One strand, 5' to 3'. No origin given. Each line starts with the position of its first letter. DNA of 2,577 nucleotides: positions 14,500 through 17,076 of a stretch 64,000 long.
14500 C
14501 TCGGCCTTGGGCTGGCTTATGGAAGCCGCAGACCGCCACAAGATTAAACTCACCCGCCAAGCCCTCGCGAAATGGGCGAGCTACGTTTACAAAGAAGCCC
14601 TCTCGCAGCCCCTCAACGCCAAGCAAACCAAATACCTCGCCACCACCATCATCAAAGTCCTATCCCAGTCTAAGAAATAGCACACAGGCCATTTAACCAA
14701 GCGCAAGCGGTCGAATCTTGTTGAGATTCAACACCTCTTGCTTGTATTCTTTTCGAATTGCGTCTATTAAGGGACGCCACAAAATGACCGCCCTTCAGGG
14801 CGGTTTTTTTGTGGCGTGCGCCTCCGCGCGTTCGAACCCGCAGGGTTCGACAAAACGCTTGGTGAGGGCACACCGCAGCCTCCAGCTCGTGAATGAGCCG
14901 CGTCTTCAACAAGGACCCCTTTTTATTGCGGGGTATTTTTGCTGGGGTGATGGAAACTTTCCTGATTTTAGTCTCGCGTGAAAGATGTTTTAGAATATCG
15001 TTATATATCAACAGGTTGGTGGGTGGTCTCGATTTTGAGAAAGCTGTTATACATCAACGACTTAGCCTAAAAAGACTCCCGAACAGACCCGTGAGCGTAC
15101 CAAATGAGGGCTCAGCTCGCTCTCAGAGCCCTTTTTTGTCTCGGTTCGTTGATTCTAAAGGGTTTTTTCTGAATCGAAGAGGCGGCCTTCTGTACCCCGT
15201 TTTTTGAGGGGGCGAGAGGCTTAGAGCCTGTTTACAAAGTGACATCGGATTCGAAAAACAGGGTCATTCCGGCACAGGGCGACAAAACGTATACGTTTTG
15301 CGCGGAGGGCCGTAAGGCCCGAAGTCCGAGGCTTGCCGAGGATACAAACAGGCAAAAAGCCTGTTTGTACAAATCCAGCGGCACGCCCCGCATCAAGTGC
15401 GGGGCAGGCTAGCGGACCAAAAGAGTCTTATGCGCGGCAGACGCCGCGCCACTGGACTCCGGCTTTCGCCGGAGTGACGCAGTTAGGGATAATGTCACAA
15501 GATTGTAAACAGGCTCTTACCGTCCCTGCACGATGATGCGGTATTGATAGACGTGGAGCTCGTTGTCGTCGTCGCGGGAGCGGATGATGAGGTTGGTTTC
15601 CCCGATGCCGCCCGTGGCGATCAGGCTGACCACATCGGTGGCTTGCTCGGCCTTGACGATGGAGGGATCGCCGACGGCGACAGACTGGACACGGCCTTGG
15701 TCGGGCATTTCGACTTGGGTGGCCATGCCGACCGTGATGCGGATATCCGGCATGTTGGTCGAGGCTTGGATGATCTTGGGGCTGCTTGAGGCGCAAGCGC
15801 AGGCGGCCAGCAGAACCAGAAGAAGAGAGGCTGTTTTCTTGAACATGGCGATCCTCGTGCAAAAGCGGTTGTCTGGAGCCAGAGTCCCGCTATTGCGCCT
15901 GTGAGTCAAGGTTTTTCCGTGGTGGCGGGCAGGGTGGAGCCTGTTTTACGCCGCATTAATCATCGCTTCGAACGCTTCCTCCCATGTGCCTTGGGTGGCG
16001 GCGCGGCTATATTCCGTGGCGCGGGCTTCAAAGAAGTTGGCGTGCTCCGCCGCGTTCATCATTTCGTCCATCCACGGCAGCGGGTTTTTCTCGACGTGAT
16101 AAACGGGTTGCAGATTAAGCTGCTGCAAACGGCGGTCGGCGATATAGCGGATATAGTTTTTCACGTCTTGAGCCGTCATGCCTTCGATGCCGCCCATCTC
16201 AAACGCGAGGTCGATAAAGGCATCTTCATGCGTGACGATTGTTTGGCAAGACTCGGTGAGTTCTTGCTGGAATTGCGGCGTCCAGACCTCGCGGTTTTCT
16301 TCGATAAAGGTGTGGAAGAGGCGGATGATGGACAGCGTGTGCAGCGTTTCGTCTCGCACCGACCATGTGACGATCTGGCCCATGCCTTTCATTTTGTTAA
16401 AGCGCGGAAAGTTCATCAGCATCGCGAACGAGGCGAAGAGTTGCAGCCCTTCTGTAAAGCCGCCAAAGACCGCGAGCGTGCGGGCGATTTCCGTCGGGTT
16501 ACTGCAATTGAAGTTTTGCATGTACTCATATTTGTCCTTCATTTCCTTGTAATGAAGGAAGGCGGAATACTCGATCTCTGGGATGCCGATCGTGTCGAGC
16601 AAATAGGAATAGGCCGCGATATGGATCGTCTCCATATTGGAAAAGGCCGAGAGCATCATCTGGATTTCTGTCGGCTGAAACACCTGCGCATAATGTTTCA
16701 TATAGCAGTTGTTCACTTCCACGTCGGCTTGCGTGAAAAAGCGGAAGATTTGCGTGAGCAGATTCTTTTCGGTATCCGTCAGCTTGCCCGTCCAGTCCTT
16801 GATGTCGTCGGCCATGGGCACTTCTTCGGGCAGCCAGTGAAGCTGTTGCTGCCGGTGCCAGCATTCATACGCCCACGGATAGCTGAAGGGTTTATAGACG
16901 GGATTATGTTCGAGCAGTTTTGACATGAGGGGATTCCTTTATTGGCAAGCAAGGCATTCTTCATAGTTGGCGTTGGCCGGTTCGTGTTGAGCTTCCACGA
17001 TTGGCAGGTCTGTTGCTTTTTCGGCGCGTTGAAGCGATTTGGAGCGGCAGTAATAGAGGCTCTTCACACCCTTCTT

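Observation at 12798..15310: Two copies of an oriT-like palindrome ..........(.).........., 2.5 kb apart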

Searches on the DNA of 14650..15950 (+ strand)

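Call 27: search_rna_families(source=window, start=14650, end=15950, threshold=evalue, max_evalue=5)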
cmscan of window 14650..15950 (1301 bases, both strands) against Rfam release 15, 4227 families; matches with E-value up to 5: 11.
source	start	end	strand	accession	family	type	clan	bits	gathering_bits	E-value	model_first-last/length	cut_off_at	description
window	14743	14812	+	RF00106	RNAI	Gene; antisense;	-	26.1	47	0.023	1-102/102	no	RNAI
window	14779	14857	-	RF00106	RNAI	Gene; antisense;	-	22.9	47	0.12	1-102/102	no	RNAI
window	15417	15497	+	RF02621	BSnc120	Gene; sRNA;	-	21.1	114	0.085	1-88/88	no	Brucella sRNA 120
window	14740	14813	+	RF01859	Phe_leader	Cis-reg; leader;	-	20.2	55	1.8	1-125/125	no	Phenylalanine leader peptide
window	14732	14810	+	RF01772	rnk_pseudo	Cis-reg; leader;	-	18.8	55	2.6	1-108/108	no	Pseudomonas rnk leader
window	14774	14817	-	RF03574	mir-4847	Gene; miRNA;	-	17.8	100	1.2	1-79/79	no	mir-4847 microRNA precursor family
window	14730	14810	+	RF02631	Hrs13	Gene; sRNA;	-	16.3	52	0.51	1-82/82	no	Hfq-regulated sRNA 13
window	15121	15236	+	RF00417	SNORA56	Gene; snRNA; snoRNA; HACA-box;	CL00039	15.9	80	3.5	1-129/129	no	Small nucleolar RNA SNORA56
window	15580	15631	+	RF01310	sR7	Gene; snRNA; snoRNA; CD-box;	-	13.4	37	3.8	1-57/57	no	Small nucleolar RNA sR7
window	15166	15226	-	RF01962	RMST_1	Gene; lncRNA;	-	13.2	40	4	1-61/61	no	Rhabdomyosarcoma 2 associated transcript conserved region 1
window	15580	15602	+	RF01126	sR41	Gene; snRNA; snoRNA; CD-box;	-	12.6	54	4.4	1-53/53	no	Small nucleolar RNA sR41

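Call 36: search_dna_similar(query=window:15260-15500:+, collection=plasmids, mode=distant, max_evalue=0.01)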
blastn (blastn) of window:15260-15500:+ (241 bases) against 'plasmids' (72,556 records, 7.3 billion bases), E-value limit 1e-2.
Records with a match: 2; places in all: 2; records where one place covers at least 80% of the query: 0.
Best place of each record, by identity: 80-90% 2.
By first word of the organism name: Niveispirillum 2.
By predicted mobility (MOB-suite, as given by PLSDB): non-mobilizable 2.
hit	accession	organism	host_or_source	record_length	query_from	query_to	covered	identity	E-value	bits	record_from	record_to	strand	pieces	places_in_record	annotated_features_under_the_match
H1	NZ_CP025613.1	Niveispirillum cyanobacteriorum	sing cell,cyanobacterial aggregates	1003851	174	229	23%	81.0%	1e-3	50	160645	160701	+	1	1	none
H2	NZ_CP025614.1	Niveispirillum cyanobacteriorum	sing cell,cyanobacterial aggregates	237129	168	223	23%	81.0%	1e-3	50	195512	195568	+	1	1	none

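Call 57: build_rna_model(alignment_id=A3)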
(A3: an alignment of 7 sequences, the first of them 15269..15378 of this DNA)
Model R1 built from alignment A3 (7 sequences, 116 columns); structure: RNAalifold consensus.
model positions 106; base pairs 30; branch points 2; effective number of sequences 0.89; information 0.59 bits per position. Calibrated on 0.2 Mb of random sequence (short: E-values are rough).
structure used (alignment columns):
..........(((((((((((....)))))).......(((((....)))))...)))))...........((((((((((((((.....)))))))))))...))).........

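Call 58: search_with_rna_model(model_id=R1, sources=[window, L001, L003, L004, L007, L008, L009, L010, L011, L013, L020, L035, L048, L054, L056, L074, L034, L037, L040, L041, L061, L064, L077, L078, L079, L080], max_evalue=1)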
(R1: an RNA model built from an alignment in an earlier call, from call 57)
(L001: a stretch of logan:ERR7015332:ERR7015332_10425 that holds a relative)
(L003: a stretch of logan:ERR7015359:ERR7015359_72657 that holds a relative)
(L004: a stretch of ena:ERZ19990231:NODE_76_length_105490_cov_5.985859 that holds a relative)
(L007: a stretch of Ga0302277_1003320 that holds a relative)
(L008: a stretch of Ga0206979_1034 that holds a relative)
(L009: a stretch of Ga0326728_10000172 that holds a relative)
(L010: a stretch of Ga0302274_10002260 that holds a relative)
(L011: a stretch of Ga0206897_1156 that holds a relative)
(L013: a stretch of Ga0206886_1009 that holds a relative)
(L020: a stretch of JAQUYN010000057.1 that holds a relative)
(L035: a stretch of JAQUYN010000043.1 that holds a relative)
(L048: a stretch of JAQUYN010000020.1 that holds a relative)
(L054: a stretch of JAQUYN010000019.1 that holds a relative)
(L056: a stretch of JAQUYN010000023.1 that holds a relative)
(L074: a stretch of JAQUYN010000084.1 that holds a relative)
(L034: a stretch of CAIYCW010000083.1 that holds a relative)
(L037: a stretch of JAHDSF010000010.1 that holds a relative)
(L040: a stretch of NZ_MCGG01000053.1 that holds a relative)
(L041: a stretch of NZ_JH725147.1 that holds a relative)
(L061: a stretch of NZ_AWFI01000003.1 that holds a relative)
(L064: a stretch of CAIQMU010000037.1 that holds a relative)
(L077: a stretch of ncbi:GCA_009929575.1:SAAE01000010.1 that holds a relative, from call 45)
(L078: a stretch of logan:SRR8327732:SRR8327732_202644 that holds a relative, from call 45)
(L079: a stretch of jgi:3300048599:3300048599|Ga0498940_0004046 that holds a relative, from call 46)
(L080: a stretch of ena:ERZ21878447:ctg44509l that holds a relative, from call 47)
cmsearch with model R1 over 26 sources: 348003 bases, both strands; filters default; matches with E-value up to 1: 13.
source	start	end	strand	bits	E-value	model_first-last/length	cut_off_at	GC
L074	24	129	+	133.9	4.4e-29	1-106/106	no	0.46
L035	4286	4391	-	133.5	5.4e-29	1-106/106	no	0.45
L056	1193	1298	-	133.3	6e-29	1-106/106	no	0.47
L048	139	244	-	126.7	2.2e-27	1-106/106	no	0.46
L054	2450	2555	+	124.1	8.6e-27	1-106/106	no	0.5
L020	2370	2475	+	123.6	1.1e-26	1-106/106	no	0.47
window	15269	15384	+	82.7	4.9e-17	1-106/106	no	0.57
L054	2499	2600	-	21.8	0.011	1-106/106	no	0.43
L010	1697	1786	-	19.9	0.031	1-106/106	no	0.41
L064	3649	3723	+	18.3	0.075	1-106/106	no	0.31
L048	199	297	+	16.2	0.23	1-106/106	no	0.49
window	15176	15314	-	15.5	0.35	1-106/106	no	0.54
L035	4301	4327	+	15.1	0.43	65-91/106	no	0.3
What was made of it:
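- On Dispersed intergenic palindromic repeat (MITE/ERIC-like): Only one copy was seen in this window, so copy number in this genome is unknown (call 58).
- Tried and rejected: A covariance model of the three-hairpin core, searched over 348 kb of held sequence, found no further copies (calls 57, 58).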

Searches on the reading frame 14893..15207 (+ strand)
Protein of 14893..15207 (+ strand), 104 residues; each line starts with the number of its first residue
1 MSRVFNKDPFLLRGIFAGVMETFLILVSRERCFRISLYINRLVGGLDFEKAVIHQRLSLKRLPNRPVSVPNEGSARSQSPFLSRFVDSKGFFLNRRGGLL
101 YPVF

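Call 41: search_protein_families(library=pfam, proteins=[window:14893-15207:+], max_evalue=0.1)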
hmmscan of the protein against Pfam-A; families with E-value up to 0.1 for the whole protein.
window:14893-15207:+ (104 aa): 0 families

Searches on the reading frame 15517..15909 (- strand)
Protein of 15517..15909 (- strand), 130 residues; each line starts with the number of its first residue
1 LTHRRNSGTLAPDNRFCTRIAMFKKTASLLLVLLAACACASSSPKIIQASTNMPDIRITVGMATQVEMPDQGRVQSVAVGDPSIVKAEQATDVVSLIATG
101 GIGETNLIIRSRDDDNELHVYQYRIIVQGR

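Call 41: search_protein_families(library=pfam, proteins=[window:15517-15909:-], max_evalue=0.1)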
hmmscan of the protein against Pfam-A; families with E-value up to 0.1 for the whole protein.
window:15517-15909:- (130 aa): 2 families
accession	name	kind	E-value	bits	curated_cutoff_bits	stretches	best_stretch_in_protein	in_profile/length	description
PF13629.12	T2SS-T3SS_pil_N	-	1.6e-06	28.2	23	1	56-127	5-71/72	Pilus formation protein N terminal region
PF03524.21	CagX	-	0.058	13.7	34.2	1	52-112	12-74/198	Conjugal transfer protein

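Call 59: search_protein_families(library=ncbifam, proteins=[window:15517-15909:-], max_evalue=0.01)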
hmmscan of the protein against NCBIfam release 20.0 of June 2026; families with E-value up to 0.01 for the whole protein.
window:15517-15909:- (130 aa): 1 family
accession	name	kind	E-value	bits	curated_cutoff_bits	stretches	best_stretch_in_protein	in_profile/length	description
TIGR02781.1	VirB9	equivalog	0.00078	19.1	217.7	1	51-112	38-99/248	P-type conjugative transfer protein VirB9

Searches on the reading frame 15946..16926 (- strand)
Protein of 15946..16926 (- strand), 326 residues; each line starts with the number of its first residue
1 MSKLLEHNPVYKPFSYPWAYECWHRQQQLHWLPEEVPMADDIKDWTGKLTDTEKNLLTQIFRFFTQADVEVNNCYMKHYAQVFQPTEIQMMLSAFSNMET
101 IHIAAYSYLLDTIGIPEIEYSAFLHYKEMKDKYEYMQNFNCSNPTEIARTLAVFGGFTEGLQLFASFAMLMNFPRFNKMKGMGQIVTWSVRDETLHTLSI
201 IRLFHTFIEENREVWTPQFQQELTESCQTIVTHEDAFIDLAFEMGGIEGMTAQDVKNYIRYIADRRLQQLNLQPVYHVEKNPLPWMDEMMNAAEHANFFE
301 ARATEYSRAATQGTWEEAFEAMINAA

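Call 7: search_protein_families(library=pfam, proteins=[window:15946-16926:-], max_evalue=0.01)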
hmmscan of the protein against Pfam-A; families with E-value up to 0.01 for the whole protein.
window:15946-16926:- (326 aa): 1 family
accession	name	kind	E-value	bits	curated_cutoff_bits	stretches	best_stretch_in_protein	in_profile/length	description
PF00268.27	Ribonuc_red_sm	-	7.8e-77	258.8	33.6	1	10-282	3-281/281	Ribonucleotide reductase, small chain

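Call 43: find_encoding_contigs(protein=window:15946-16926:-, flank=10000, max_places=8)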
Protein window:15946-16926:- (326 aa): 1 contig read that carries it; 1 place shown.
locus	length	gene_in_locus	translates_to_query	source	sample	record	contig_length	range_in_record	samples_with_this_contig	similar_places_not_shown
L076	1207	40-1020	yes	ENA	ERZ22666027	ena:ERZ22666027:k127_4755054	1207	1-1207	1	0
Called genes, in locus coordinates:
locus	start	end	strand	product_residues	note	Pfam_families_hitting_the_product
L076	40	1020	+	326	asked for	PF00268:Ribonuc_red_sm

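Call 44: find_homologous_proteins(query=window:15946-16926:-, max_evalue=1e-100)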
Query window:15946-16926:- (326 aa): 7780 proteins with E <= 1e-100 among 8000 candidates; the best 120 are listed.
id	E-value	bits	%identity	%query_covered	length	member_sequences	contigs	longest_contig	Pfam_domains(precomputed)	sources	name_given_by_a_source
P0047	2.8e-208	709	-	-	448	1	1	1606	PF00268.28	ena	-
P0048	1.2e-200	684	89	100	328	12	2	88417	PF00268.28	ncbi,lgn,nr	ncbi:MAG: ribonucleotide-diphosphate reductase subunit beta [Proteobacteria bacterium]|nr:ribonucleo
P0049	2.7e-197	673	88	99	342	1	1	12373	PF00268.28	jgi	-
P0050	7.1e-196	668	87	100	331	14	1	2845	PF00268.28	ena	-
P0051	1.1e-193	661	87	100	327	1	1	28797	PF00268.28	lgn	-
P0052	1.8e-193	660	87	99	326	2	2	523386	PF00268.28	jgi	jgi:ribonucleoside-diphosphate reductase beta chain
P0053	1.0e-191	654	87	99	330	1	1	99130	PF00268.28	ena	-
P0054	8.5e-191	651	-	-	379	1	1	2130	PF00268.28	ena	-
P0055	3.1e-184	630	82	100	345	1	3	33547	PF00268.28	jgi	jgi:ribonucleoside-diphosphate reductase beta chain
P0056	8.0e-184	628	82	99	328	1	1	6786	PF00268.28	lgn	-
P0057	3.3e-183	626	82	100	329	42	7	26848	PF00268.28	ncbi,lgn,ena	-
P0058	1.4e-182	624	83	98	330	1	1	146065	PF00268.28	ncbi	-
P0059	2.6e-182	623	81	100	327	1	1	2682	PF00268.28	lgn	-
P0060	3.4e-182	623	82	98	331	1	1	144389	PF00268.28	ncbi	-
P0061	3.5e-182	623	81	99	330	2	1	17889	PF00268.28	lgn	-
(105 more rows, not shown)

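Call 45: find_encoding_contigs(protein=P0048, flank=10000, max_places=2)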
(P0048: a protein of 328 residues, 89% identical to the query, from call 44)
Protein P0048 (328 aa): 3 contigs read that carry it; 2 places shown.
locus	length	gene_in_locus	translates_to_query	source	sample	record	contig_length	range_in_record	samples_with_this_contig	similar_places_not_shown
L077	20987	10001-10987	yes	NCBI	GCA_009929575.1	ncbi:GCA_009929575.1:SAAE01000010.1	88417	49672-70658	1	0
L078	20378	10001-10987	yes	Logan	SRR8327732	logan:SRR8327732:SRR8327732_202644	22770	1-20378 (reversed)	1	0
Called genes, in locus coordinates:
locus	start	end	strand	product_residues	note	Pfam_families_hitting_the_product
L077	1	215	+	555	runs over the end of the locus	PF13629:T2SS-T3SS_pil_N, PF04972:BON (weak), PF00263:Secretin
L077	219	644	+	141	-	PF09476:Pilus_CpaD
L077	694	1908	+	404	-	PF06564:CBP_BcsQ (weak), PF13614:AAA_31 (weak)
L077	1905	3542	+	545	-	PF00437:T2SSE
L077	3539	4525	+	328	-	PF00482:T2SSF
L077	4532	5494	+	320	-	PF00482:T2SSF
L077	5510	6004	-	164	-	PF01451:LMWPc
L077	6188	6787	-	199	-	PF01812:5-FTHF_cyc-lig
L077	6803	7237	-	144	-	-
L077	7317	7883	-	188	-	PF13801:Metal_resist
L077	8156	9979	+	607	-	PF00317:Ribonuc_red_lgN, PF02867:Ribonuc_red_lgC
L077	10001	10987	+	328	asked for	PF00268:Ribonuc_red_sm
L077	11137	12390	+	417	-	-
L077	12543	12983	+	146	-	PF04138:GtrA_DPMS_TM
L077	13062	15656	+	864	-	PF02861:Clp_N, PF23569:NBD_SMAX1, PF00004:AAA, PF17871:AAA_lid_9, PF00004:AAA (weak), PF07724:AAA_2, PF07728:AAA_5, PF10431:ClpB_D2-small, +7 more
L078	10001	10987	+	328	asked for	PF00268:Ribonuc_red_sm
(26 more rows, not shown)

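Call 46: find_encoding_contigs(protein=P0052, flank=10000, max_places=2)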
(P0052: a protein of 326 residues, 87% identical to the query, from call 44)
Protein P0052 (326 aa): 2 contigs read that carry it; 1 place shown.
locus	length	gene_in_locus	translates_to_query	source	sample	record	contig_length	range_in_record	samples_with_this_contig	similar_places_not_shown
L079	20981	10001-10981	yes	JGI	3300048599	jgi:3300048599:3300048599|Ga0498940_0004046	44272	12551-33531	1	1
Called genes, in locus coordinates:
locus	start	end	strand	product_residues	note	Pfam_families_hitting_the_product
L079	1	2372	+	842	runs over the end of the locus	PF00012:HSP70, PF06723:MreB_Mbl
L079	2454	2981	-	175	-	-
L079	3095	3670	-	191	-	-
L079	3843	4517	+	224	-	-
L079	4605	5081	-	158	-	PF01928:CYTH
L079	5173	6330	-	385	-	PF04055:Radical_SAM, PF11946:DUF3463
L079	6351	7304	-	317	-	PF02401:LYTB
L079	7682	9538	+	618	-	PF00317:Ribonuc_red_lgN, PF02867:Ribonuc_red_lgC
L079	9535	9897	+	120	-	-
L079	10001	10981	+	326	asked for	PF00268:Ribonuc_red_sm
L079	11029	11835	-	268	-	-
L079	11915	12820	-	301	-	PF00892:EamA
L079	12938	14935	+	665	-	PF00456:Transketolase_N, PF13292:DXP_synthase_N (faint), PF00676:E1_dh (faint), PF02779:Transket_pyr, PF22613:Transketolase_C_1, PF02780:Transketolase_C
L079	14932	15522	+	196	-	-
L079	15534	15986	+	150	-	PF00293:NUDIX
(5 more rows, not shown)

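Call 47: find_encoding_contigs(protein=P0053, flank=10000, max_places=1)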
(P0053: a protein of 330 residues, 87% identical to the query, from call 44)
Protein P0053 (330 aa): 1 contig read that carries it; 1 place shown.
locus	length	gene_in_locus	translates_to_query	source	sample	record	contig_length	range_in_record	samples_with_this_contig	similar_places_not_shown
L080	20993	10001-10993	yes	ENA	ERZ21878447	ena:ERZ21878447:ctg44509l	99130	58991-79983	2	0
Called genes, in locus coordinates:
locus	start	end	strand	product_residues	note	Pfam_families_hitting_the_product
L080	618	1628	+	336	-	-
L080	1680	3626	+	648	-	PF09492:Pec_lyase (faint), PF13249:SQHop_cyclase_N, PF00432:Prenyltrans (faint), PF13243:SQHop_cyclase_C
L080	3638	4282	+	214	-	PF01048:PNP_UDP_1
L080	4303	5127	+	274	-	PF02548:Pantoate_transf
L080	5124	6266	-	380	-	PF04055:Radical_SAM, PF11946:DUF3463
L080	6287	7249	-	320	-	PF02401:LYTB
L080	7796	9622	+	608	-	PF00317:Ribonuc_red_lgN, PF02867:Ribonuc_red_lgC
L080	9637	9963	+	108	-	-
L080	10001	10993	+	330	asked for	PF00268:Ribonuc_red_sm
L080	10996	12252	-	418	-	PF00890:FAD_binding_2 (faint), PF01266:DAO (weak), PF01593:Amino_oxidase, PF13450:NAD_binding_8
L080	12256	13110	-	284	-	PF00494:SQS_PSY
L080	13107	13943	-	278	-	PF00494:SQS_PSY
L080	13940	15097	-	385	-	PF13506:Glyco_transf_21, PF00535:Glycos_transf_2, PF13641:Glyco_tranf_2_3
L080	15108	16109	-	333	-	PF01073:3Beta_HSD, PF01370:Epimerase, PF02719:Polysacc_synt_2 (weak), PF04321:RmlD_sub_bind (weak), PF05368:NmrA, PF07993:NAD_binding_4, PF13460:NAD_binding_10, PF16363:GDP_Man_Dehyd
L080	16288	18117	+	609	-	PF00263:Secretin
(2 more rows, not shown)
